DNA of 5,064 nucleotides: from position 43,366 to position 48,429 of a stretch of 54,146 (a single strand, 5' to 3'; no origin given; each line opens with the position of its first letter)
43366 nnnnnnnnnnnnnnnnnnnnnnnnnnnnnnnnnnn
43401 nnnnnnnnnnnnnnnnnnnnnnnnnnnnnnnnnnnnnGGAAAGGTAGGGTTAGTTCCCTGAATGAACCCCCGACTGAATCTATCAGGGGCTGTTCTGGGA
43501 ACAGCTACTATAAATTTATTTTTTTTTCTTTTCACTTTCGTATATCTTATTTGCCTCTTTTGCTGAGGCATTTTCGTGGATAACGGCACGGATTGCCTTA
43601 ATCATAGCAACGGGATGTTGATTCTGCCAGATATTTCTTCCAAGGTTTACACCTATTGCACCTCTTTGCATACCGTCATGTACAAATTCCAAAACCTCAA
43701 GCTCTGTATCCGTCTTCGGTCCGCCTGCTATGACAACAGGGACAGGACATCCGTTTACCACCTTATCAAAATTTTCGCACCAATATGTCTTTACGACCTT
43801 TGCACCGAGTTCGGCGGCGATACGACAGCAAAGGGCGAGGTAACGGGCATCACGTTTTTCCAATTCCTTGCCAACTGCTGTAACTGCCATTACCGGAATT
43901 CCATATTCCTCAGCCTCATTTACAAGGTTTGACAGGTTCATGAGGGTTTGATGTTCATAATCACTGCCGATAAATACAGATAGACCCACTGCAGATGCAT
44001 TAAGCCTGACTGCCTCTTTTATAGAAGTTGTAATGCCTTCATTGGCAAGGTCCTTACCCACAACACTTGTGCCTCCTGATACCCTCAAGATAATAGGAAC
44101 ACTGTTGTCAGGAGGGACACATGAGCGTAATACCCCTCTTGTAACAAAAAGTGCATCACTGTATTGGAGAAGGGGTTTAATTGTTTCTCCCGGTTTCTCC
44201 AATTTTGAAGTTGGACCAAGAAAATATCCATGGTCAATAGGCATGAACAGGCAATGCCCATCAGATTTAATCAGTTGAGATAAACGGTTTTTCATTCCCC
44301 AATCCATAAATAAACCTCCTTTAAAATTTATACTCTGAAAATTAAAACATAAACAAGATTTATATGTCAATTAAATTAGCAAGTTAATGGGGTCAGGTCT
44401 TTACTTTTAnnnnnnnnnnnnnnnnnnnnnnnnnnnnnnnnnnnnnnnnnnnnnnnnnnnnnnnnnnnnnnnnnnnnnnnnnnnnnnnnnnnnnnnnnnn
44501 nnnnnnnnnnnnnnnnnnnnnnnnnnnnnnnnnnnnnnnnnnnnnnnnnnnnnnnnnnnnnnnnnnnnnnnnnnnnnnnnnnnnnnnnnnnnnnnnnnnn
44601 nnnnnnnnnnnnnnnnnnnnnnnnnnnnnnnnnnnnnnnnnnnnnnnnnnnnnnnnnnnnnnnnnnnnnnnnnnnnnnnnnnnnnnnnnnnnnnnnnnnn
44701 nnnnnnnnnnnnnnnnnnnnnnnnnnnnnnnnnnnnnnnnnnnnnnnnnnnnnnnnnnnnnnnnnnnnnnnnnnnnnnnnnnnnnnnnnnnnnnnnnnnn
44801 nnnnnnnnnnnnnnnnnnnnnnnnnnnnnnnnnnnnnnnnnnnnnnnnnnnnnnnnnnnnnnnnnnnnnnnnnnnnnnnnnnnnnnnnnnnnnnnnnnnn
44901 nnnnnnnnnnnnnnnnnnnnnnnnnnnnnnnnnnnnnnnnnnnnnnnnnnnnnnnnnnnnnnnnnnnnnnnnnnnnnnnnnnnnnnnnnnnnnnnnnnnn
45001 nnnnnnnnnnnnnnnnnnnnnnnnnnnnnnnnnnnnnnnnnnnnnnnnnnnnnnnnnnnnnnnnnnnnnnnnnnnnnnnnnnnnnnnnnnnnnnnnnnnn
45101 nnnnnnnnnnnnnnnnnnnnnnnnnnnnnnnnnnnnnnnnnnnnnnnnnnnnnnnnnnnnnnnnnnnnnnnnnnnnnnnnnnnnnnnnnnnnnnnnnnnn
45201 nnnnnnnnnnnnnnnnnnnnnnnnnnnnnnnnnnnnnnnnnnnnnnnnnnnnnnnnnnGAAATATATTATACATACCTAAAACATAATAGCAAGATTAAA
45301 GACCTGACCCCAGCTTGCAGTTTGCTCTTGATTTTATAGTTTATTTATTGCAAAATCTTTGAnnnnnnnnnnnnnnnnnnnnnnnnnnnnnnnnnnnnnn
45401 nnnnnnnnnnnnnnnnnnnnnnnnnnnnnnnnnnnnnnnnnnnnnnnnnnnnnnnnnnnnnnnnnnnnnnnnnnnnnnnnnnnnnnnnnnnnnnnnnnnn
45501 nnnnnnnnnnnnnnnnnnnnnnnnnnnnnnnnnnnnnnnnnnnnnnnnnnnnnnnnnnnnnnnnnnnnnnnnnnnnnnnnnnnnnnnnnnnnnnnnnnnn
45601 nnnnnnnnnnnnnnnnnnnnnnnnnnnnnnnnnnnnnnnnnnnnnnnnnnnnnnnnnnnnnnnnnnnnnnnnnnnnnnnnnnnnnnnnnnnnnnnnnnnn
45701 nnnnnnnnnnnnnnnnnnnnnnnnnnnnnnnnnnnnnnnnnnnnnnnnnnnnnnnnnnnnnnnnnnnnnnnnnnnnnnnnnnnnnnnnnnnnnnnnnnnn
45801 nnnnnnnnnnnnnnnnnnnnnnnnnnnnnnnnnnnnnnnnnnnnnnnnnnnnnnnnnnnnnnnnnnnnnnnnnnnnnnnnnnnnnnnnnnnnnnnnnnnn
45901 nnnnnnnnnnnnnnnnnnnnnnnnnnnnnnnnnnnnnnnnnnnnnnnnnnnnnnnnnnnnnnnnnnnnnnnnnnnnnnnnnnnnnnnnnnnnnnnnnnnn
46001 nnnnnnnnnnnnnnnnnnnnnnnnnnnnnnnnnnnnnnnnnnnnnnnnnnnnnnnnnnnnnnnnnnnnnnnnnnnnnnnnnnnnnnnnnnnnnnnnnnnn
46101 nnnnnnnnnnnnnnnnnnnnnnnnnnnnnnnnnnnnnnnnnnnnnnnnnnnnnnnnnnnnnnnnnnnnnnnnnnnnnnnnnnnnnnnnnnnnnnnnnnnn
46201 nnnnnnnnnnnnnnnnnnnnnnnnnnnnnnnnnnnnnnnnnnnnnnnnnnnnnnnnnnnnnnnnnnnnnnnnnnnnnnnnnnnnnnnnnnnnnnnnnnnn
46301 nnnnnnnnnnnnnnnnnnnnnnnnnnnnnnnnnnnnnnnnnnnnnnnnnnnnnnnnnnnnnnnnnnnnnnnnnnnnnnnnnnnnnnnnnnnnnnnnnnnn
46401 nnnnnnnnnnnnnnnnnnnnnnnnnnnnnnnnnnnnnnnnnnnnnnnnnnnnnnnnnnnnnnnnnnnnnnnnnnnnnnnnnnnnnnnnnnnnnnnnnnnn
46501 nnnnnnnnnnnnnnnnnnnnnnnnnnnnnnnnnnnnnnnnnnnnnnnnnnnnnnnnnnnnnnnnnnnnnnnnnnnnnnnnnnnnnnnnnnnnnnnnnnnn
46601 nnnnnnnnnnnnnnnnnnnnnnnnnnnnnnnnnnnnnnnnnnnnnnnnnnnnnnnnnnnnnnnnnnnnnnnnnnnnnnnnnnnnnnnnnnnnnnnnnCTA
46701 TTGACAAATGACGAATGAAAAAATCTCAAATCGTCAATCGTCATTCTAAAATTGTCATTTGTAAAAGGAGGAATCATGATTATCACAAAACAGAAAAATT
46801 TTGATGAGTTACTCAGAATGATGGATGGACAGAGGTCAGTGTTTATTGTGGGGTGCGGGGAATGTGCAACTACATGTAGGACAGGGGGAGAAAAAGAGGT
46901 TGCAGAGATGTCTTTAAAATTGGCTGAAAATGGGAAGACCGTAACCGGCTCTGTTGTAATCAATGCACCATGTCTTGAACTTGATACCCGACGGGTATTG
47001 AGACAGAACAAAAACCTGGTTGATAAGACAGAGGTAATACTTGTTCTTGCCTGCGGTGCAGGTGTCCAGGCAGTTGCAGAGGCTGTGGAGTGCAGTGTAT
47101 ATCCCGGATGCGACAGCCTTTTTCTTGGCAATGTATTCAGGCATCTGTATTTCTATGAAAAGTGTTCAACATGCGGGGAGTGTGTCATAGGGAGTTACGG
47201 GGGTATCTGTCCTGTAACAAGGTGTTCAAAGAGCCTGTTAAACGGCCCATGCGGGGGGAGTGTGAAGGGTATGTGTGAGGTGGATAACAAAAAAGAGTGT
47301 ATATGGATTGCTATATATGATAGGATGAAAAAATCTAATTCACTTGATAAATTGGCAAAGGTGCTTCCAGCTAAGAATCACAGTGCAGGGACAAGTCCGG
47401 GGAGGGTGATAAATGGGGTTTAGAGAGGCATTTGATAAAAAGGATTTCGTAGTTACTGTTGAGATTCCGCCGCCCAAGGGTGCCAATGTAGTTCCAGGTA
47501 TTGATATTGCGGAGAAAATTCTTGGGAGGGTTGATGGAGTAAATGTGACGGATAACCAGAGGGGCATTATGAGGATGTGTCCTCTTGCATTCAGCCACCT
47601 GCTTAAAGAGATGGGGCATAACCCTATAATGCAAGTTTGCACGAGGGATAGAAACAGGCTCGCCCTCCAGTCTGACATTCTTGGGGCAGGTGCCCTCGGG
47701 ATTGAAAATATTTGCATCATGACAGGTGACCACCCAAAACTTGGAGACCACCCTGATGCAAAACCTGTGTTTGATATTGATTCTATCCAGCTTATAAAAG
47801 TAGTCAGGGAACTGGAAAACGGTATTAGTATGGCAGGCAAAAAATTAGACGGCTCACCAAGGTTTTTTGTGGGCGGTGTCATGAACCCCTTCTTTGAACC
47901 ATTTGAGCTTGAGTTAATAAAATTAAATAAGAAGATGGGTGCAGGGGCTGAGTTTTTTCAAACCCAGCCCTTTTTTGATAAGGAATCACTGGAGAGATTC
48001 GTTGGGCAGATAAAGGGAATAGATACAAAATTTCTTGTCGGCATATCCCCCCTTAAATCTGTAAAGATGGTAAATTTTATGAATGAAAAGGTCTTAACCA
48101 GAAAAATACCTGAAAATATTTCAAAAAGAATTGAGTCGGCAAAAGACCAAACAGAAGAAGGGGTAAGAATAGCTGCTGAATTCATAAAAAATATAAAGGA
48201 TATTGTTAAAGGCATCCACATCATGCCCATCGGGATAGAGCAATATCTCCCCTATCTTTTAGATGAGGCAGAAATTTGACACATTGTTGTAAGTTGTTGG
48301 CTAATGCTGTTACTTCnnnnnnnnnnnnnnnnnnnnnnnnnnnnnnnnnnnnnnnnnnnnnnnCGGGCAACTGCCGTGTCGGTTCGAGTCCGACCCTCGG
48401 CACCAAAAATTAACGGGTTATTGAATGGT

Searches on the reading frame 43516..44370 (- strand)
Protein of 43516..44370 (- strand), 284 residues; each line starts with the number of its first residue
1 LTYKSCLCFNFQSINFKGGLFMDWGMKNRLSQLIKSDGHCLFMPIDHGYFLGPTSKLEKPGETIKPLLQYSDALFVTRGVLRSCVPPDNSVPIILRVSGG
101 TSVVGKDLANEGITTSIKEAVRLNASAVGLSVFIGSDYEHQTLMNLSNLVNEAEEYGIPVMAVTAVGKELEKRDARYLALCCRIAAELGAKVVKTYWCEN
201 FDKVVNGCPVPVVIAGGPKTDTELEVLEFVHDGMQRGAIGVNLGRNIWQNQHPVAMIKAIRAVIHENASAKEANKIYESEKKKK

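Call 48: search_protein_families(library=pfam, proteins=[window:43516-44370:-], max_evalue=0.0001)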
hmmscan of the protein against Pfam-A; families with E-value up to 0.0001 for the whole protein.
window:43516-44370:- (284 aa): 1 family
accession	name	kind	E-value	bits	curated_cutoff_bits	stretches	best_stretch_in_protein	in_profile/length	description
PF01791.15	DeoC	-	1.6e-27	97.1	23.8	1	41-249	2-228/229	DeoC/LacD family aldolase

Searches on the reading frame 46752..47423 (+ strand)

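Call 4: search_protein_families(library=pfam, proteins=[window:46752-47423:+], max_evalue=0.01)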
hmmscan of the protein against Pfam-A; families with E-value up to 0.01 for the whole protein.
window:46752-47423:+ (223 aa): 1 family
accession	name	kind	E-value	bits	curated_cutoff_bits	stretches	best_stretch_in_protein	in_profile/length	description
PF12225.13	DUF5981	-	1.1e-32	112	23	1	117-210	1-94/95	Methylene-tetrahydrofolate reductase C terminal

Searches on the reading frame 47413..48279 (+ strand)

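Call 4: search_protein_families(library=pfam, proteins=[window:47413-48279:+], max_evalue=0.01)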
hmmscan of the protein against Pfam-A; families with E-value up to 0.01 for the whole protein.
window:47413-48279:+ (288 aa): 1 family
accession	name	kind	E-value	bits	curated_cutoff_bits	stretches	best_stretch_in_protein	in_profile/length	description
PF02219.23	MTHFR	-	1.3e-31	110.5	24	1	4-283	3-283/287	Methylenetetrahydrofolate reductase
